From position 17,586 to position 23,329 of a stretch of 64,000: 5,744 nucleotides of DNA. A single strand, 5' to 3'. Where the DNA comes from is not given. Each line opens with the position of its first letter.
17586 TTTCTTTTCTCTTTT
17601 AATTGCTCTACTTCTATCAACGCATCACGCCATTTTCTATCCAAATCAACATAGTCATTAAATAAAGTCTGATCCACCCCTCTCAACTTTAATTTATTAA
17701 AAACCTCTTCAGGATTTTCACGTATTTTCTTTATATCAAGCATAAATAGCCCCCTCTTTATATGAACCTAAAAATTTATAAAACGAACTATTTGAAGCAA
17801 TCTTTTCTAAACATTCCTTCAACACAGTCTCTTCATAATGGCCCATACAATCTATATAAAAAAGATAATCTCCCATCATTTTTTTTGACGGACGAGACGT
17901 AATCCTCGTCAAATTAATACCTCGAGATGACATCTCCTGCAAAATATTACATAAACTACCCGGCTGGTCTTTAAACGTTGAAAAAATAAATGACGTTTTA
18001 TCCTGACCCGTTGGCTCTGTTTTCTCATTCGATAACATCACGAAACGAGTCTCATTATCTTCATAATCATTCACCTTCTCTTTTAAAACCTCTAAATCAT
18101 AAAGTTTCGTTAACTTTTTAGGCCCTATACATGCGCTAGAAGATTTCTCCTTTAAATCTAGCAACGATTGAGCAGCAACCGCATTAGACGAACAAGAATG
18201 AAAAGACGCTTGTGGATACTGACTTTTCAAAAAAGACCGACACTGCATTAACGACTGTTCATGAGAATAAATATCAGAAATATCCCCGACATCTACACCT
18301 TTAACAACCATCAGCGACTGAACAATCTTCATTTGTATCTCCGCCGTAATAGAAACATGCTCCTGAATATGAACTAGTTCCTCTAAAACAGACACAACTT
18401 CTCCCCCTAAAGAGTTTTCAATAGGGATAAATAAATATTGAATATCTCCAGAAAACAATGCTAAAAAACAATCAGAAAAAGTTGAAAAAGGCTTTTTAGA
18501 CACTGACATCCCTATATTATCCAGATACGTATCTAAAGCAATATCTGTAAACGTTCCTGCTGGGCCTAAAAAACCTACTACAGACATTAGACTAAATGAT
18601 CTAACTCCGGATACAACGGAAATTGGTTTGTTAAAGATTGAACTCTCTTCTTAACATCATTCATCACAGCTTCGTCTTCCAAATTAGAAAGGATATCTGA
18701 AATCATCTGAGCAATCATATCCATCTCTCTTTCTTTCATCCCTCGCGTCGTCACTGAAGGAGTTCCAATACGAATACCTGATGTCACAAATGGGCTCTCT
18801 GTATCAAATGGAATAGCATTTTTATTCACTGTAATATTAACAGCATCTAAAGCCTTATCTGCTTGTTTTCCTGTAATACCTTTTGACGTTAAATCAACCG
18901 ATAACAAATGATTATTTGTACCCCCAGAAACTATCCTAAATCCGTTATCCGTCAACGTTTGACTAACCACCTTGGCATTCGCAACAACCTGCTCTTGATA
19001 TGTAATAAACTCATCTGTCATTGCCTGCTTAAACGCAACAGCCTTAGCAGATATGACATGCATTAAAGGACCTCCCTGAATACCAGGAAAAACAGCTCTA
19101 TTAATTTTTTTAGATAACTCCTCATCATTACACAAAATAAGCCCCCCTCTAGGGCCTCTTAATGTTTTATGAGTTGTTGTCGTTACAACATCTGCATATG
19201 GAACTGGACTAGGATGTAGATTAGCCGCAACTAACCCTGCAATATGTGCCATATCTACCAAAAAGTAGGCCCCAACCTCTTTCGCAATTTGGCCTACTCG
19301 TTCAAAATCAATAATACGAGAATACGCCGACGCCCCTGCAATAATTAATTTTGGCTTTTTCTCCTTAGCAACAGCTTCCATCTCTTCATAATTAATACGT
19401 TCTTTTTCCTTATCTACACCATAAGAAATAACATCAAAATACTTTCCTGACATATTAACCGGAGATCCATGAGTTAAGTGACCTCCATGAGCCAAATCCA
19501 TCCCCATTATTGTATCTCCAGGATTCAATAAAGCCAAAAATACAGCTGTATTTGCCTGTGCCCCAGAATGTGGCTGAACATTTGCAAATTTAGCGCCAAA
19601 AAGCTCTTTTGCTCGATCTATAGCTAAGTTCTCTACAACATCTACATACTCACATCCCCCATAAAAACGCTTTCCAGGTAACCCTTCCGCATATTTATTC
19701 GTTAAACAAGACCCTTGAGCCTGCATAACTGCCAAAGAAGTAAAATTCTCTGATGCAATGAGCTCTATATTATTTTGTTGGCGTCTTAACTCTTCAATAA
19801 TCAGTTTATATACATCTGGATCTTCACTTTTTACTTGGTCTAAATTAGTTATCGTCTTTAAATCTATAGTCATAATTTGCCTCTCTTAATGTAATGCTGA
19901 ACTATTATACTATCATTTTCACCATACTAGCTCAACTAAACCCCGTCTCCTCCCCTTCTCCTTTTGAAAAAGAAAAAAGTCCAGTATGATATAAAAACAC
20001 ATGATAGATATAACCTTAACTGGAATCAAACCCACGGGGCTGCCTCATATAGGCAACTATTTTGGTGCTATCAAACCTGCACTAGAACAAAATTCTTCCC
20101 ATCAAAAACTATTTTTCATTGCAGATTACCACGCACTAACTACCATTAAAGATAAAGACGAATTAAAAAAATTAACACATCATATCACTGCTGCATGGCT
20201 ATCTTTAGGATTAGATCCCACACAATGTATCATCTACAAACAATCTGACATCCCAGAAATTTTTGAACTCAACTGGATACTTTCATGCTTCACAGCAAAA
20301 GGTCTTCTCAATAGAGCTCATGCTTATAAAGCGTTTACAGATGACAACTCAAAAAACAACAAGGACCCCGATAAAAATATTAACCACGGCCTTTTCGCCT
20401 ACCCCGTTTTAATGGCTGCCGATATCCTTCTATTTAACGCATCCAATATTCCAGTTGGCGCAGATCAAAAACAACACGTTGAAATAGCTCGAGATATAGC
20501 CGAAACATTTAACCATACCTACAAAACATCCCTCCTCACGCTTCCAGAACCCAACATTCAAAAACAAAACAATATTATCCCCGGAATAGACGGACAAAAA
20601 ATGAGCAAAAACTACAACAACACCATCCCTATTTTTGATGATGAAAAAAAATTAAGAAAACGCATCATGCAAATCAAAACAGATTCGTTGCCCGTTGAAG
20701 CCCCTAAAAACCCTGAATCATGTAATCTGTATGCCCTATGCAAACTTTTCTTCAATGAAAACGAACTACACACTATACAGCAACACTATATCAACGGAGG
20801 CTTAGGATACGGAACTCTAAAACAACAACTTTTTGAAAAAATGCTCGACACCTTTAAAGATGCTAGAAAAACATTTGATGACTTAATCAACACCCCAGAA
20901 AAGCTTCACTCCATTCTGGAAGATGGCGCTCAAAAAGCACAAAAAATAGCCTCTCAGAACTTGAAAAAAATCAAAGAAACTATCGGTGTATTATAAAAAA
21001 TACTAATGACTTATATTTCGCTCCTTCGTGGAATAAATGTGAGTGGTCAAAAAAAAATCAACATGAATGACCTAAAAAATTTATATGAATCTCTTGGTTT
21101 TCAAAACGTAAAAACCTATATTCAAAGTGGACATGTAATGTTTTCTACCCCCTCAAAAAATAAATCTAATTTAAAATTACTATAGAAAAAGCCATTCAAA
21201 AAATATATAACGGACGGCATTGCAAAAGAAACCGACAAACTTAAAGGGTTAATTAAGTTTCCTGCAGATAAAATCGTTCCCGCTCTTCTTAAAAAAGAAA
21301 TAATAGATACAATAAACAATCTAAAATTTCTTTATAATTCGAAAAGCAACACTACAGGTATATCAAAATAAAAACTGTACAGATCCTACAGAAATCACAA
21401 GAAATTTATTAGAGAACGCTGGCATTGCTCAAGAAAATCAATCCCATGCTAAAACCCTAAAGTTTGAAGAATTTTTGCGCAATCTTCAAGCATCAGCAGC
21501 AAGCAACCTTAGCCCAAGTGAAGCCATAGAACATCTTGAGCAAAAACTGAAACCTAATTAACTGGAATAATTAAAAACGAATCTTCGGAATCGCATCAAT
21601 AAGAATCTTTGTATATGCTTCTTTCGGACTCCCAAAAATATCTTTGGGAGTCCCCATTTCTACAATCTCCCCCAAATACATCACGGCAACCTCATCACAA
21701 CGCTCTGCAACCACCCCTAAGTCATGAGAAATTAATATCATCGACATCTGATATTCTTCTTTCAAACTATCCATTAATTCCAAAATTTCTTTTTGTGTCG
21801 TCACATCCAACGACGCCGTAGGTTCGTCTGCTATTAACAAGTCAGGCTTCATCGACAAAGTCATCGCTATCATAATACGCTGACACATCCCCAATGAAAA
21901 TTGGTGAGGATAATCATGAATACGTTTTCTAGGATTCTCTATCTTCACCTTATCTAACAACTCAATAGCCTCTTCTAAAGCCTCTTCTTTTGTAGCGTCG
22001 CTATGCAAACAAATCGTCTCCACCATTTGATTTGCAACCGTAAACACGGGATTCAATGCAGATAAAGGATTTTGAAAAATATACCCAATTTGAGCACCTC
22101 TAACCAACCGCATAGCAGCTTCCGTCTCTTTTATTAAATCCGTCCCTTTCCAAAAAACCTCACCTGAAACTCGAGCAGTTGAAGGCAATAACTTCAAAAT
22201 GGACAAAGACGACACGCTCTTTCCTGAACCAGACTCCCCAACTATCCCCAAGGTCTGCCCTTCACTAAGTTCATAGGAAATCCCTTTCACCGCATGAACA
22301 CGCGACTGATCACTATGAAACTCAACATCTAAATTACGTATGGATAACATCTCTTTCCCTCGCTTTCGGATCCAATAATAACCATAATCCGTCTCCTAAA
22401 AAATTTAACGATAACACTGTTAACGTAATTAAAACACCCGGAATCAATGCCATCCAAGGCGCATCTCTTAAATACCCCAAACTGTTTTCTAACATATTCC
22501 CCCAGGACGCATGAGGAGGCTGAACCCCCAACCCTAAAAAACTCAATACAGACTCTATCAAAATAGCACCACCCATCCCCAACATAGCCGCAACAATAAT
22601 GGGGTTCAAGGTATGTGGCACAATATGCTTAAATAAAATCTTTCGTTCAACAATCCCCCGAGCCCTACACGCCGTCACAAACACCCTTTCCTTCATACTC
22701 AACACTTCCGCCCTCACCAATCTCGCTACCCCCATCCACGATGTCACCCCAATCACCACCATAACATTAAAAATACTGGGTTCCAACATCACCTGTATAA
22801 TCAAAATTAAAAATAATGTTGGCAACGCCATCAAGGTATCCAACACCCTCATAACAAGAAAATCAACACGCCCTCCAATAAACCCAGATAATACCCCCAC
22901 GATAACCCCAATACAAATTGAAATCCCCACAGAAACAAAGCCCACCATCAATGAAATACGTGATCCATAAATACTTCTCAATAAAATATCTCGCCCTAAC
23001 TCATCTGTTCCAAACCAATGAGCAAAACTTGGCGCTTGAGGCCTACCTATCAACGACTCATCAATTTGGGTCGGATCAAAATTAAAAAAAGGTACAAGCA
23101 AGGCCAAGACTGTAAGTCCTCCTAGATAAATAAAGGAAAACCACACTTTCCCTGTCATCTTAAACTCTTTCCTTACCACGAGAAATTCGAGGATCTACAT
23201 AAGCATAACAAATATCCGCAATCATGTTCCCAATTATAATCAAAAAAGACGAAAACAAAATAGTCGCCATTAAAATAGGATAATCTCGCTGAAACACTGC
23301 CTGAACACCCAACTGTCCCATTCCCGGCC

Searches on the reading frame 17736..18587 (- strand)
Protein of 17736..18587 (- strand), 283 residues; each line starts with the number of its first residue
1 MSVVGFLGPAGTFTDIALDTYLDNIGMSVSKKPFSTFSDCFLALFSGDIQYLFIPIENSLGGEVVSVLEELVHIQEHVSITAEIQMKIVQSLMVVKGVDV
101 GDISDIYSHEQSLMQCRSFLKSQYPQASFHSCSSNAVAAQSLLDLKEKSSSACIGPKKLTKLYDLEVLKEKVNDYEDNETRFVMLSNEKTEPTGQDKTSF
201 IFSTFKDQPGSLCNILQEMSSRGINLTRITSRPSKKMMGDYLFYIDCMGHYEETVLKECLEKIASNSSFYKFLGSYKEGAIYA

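Call 40: search_protein_families(library=pfam, proteins=[window:17736-18587:-], max_evalue=0.0001)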
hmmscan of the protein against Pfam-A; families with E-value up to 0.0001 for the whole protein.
window:17736-18587:- (283 aa): 2 families
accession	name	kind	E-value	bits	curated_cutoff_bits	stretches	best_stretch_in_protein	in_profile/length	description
PF00800.23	PDT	-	6.6e-50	169.9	25.2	1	4-189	1-180/181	Prephenate dehydratase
PF01842.31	ACT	-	5.5e-06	26.5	27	1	206-262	8-63/66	ACT domain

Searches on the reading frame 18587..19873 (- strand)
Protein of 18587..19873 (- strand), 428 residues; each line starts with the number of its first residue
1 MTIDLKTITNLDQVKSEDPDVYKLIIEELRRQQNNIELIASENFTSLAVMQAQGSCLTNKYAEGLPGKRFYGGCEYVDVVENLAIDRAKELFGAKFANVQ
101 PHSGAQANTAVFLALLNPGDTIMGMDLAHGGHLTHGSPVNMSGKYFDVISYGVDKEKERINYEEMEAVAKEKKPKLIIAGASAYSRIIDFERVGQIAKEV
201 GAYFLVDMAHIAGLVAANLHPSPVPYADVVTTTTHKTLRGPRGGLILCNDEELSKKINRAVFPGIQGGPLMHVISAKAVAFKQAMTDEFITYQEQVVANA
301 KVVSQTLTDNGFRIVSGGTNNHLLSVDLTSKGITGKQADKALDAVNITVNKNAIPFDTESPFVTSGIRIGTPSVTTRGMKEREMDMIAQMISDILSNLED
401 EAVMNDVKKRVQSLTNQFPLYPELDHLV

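Call 40: search_protein_families(library=pfam, proteins=[window:18587-19873:-], max_evalue=0.0001)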
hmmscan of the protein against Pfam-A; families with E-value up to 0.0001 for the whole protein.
window:18587-19873:- (428 aa): 6 families
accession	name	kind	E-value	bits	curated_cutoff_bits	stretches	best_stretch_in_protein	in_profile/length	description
PF00464.25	SHMT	-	5.8e-177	588.7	27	1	15-391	2-399/399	Serine hydroxymethyltransferase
PF00155.27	Aminotran_1_2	-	1.5e-08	34.7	19.7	1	71-380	38-355/361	Aminotransferase class I and II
PF01212.27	Beta_elim_lyase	-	9.6e-08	32.1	27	1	86-351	39-274/288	Beta-eliminating lyase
PF01053.26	Cys_Met_Meta_PP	-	5.4e-07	28.9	27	1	91-259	64-224/381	Cys/Met metabolism PLP-dependent enzyme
PF00266.25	Aminotran_5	-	3.5e-05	23.4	21.5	1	102-261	68-225/371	Aminotransferase class-V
PF01041.23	DegT_DnrJ_EryC1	-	4.1e-05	23.4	19.8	1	152-286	92-223/360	DegT/DnrJ/EryC1/StrS aminotransferase family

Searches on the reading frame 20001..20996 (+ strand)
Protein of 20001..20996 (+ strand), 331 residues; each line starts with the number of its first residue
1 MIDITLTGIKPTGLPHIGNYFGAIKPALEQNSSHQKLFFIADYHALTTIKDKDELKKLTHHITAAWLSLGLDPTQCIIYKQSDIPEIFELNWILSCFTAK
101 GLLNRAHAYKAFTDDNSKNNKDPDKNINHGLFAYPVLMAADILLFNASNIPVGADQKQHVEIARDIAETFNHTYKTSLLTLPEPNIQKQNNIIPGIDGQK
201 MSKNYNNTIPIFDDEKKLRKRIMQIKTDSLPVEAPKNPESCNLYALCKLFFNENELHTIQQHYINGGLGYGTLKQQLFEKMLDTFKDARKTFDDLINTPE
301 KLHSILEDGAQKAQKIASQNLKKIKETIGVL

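Call 40: search_protein_families(library=pfam, proteins=[window:20001-20996:+], max_evalue=0.0001)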
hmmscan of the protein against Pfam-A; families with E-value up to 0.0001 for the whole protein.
window:20001-20996:+ (331 aa): 1 family
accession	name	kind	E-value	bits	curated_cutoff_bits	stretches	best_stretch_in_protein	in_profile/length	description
PF00579.31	tRNA-synt_1b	-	5.8e-56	190.4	21.1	1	6-285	9-291/292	tRNA synthetases class I (W and Y)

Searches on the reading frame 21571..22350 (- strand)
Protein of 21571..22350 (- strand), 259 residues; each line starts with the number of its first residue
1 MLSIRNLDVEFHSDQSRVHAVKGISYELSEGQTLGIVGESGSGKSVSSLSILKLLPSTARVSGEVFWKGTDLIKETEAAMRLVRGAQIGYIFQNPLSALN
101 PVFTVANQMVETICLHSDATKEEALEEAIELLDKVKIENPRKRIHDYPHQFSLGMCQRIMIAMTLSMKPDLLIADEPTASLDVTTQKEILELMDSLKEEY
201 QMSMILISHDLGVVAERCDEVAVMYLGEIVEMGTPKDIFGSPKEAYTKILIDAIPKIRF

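Call 40: search_protein_families(library=pfam, proteins=[window:21571-22350:-], max_evalue=0.0001)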
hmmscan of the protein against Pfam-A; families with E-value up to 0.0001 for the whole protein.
window:21571-22350:- (259 aa): 3 families
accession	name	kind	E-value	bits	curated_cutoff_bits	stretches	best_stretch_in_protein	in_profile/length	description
PF00005.33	ABC_tran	-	1.3e-26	94.2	25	1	22-179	2-137/137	ABC transporter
PF13304.12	AAA_21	-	6.7e-06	26.8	27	1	146-214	233-303/304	AAA domain, putative AbiEii toxin, Type IV TA system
PF08352.17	oligo_HPY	-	3e-05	24.7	27.1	1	230-258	1-29/65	Oligopeptide/dipeptide transporter, C-terminal region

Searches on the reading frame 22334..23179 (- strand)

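Call 40: search_protein_families(library=pfam, proteins=[window:22334-23179:-], max_evalue=0.0001)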
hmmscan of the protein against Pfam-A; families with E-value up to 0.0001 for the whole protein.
window:22334-23179:- (281 aa): 1 family
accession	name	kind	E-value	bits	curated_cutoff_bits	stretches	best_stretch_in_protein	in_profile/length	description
PF00528.27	BPD_transp_1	-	3e-29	102.5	26.4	1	91-274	1-183/184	Binding-protein-dependent transport system inner membrane component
